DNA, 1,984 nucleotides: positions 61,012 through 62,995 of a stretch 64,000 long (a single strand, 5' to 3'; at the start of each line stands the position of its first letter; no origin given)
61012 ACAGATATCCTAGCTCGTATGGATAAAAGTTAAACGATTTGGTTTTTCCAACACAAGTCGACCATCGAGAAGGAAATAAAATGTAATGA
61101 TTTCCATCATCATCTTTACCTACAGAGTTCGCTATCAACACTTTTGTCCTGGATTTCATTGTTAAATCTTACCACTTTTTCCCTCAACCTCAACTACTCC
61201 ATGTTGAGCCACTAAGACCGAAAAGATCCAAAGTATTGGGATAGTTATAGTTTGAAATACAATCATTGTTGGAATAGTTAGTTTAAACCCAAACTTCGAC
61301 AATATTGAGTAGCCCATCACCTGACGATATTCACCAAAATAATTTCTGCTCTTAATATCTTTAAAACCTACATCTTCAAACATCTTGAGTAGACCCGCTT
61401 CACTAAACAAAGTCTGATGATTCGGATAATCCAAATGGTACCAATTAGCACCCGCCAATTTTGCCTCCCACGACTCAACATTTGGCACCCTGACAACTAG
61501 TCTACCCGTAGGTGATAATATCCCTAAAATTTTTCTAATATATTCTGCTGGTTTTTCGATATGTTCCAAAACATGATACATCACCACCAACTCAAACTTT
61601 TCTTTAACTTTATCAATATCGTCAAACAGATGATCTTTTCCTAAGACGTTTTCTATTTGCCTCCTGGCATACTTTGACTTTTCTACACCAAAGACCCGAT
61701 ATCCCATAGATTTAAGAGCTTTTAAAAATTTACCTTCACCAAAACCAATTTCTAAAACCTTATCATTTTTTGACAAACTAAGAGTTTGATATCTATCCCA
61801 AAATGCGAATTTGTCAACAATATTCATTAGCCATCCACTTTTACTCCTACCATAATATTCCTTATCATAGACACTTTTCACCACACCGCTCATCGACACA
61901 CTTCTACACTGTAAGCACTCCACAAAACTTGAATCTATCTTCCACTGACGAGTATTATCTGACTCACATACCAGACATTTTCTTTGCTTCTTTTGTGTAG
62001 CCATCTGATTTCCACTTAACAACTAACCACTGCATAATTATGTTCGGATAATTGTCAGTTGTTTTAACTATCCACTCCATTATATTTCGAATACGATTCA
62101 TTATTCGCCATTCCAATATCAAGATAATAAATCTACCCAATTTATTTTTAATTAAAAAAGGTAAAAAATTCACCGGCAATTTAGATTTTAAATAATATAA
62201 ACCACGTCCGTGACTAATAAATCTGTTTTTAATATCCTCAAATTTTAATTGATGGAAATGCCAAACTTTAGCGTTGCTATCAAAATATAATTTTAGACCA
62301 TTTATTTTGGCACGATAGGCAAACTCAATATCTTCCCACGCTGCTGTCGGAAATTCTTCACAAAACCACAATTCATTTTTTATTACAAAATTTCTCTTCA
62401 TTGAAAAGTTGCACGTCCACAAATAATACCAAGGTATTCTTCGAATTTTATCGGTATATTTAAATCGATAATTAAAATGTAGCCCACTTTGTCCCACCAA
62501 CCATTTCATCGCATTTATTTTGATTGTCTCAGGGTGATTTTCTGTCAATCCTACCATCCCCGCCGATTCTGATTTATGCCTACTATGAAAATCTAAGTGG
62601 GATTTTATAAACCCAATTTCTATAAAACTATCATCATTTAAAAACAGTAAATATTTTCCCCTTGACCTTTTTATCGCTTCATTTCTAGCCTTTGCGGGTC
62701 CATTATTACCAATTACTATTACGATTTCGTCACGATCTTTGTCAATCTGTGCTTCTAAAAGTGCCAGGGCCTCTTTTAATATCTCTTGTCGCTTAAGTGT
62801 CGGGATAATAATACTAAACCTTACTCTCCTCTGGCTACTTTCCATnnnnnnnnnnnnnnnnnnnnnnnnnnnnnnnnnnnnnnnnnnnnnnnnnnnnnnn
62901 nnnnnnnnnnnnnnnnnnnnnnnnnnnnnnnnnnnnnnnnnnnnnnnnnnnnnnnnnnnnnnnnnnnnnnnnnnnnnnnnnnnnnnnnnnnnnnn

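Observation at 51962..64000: Four B12-binding radical SAM enzymes plus three methyltransferases inside the glycan locus; two have non-canonical Fe-S cysteine spacing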

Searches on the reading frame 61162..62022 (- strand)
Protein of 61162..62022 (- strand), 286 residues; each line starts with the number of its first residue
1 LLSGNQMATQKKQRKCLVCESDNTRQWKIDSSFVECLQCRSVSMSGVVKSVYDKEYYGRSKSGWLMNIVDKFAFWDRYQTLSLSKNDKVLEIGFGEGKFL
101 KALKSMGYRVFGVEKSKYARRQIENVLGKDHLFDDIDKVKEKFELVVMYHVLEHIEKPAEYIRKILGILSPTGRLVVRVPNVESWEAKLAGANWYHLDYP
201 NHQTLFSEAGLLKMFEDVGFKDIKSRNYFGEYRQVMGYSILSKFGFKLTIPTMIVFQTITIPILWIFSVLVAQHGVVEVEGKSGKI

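Call 3: search_protein_families(library=pfam, proteins=[window:61162-62022:-], max_evalue=0.01)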
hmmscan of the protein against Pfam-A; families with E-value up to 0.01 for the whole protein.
window:61162-62022:- (286 aa): 9 families
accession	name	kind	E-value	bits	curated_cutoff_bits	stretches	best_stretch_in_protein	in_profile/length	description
PF13489.12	Methyltransf_23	-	6.5e-24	85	27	1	79-223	14-162/164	Methyltransferase domain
PF08241.18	Methyltransf_11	-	3e-11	44.3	21.2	1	90-177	1-95/95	Methyltransferase domain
PF08242.18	Methyltransf_12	-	4e-08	34.3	30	1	90-175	1-98/98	Methyltransferase domain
PF13847.12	Methyltransf_31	-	9.5e-07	29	27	1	84-185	2-117/145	Methyltransferase domain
PF13649.12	Methyltransf_25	-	1.4e-06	29.3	27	1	89-173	1-97/97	Methyltransferase domain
PF05219.18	DREV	-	1.2e-05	25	26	1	72-178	81-187/265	DREV methyltransferase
PF07021.18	MetW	-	2e-05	24.7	21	1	86-189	14-119/193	Methionine biosynthesis protein MetW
PF02353.26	CMAS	-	0.00072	19.4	27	1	78-178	55-165/273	Mycolic acid cyclopropane synthetase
PF08003.17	Methyltransf_9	-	0.0049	16.3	23.8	1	75-224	104-264/315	Protein of unknown function (DUF1698)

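Call 4: search_protein_families(library=ncbifam, proteins=[window:61162-62022:-], max_evalue=0.01)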
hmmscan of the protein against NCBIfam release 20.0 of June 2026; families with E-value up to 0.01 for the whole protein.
window:61162-62022:- (286 aa): 14 families
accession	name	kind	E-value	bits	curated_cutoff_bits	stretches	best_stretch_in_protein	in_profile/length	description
TIGR01983.1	UbiG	equivalog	7.7e-08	31.9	102.95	1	85-181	49-155/228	bifunctional 2-polyprenyl-6-hydroxyphenol methylase/3-demethylubiquinol 3-O-methyltransferase UbiG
NF045667.1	MTase_DVU1556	equivalog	5.7e-06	25.9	155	1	80-177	17-119/213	DVU_1556 family methyltransferase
NF043040.1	corrin_prot_MT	hypoth_equivalog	7.4e-05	22.3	180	1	85-177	41-147/216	corrinoid protein-associated methyltransferase CpaM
TIGR00452.1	TIGR00452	equivalog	0.00014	20.8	275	1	75-224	106-266/316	tRNA 5-methoxyuridine(34)/uridine 5-oxyacetic acid(34) synthase CmoB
TIGR02081.1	metW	equivalog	0.0003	20.4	189.5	1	85-189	13-119/194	methionine biosynthesis protein MetW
TIGR03587.1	Pse_Me-ase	hypoth_equivalog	0.00059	20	112.05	1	54-156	15-119/204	pseudaminic acid biosynthesis-associated methylase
NF000499.2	Erm23S_rRNA_broad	equivalog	0.00073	19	212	1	79-123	17-61/244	23S ribosomal RNA methyltransferase Erm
NF012222.1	erm_A_23S_MT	exception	0.0013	18.3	475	1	80-128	25-73/243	23S rRNA (adenine(2058)-N(6))-methyltransferase Erm(A)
NF008686.0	PRK11705.1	equivalog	0.0015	17.7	400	1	79-177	161-265/383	cyclopropane fatty acyl phospholipid synthase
TIGR02072.1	BioC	equivalog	0.0033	17.3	184.95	1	84-236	33-192/244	malonyl-ACP O-methyltransferase BioC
TIGR00537.1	hemK_rel_arch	hypoth_equivalog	0.0034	17.1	87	1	80-148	14-88/179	HemK2/MTQ2 family protein methyltransferase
TIGR04345.1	ovoA_Cterm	equivalog_domain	0.0036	16.9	170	0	141-181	133-173/242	putative 4-mercaptohistidine N1-methyltransferase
NF011650.0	PRK15068.1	equivalog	0.0036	16.2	209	1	85-224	122-272/324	tRNA 5-methoxyuridine(34)/uridine 5-oxyacetic acid(34) synthase CmoB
TIGR00755.1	ksgA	equivalog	0.0066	15.8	171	0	79-125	23-69/256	16S rRNA (adenine(1518)-N(6)/adenine(1519)-N(6))-dimethyltransferase RsmA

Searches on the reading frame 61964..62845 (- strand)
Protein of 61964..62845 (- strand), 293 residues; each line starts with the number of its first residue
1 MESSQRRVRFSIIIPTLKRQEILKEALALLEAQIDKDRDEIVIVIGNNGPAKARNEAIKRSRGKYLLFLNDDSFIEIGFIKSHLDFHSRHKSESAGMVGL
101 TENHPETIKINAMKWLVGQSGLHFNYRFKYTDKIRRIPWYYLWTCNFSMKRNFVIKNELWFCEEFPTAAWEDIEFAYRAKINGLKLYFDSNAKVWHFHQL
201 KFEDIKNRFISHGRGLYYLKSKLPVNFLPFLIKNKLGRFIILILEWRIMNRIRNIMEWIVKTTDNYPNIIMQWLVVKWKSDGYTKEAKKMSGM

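Call 4: search_protein_families(library=ncbifam, proteins=[window:61964-62845:-], max_evalue=0.01)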
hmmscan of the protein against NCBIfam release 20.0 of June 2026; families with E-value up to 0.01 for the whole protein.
window:61964-62845:- (293 aa): 10 families
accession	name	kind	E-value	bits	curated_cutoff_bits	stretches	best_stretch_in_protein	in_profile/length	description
NF041875.1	EPS_EpsD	equivalog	4.1e-20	72.4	370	1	46-203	63-214/325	exopolysaccharide biosynthesis glycosyltransferase EpsD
NF038299.1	EPS_HpsN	equivalog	2.8e-12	46.3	425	1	52-198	71-222/317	hormogonium polysaccharide biosynthesis glycosyltransferase HpsN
TIGR03965.1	mycofact_glyco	equivalog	6.4e-07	28.6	280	1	48-222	140-306/467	mycofactocin biosynthesis glycosyltransferase MftF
NF038302.1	EPS_HpsE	equivalog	3.3e-06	26.3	300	1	48-95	72-119/307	hormogonium polysaccharide biosynthesis glycosyltransferase HpsE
NF050819.1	PolSacchBiosHfsG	equivalog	5.2e-06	25.8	500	1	42-181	71-203/302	polysaccharide biosynthesis protein HfsG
NF047683.1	TeichurnBiosyTuaG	equivalog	0.00019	21.2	400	1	34-90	58-114/252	teichuronic acid biosynthesis protein TuaG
NF050050.1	ProtGlycPglI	equivalog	0.00045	19.7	500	0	9-42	3-35/306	GalNAc(5)-diNAcBac-PP-undecaprenol beta-1,3-glucosyltransferase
TIGR04283.1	glyco_like_mftF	equivalog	0.00052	19.7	182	0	11-47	2-37/221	TIGR04283 family arsenosugar biosynthesis glycosyltransferase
TIGR04440.1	glyco_TIGR04440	domain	0.00074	19.3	70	0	10-35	2-24/215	TIGR00180 family glycosyltransferase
TIGR01556.1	rhamnosyltran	subfamily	0.0071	15.6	200.55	0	35-196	43-200/281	rhamnosyltransferase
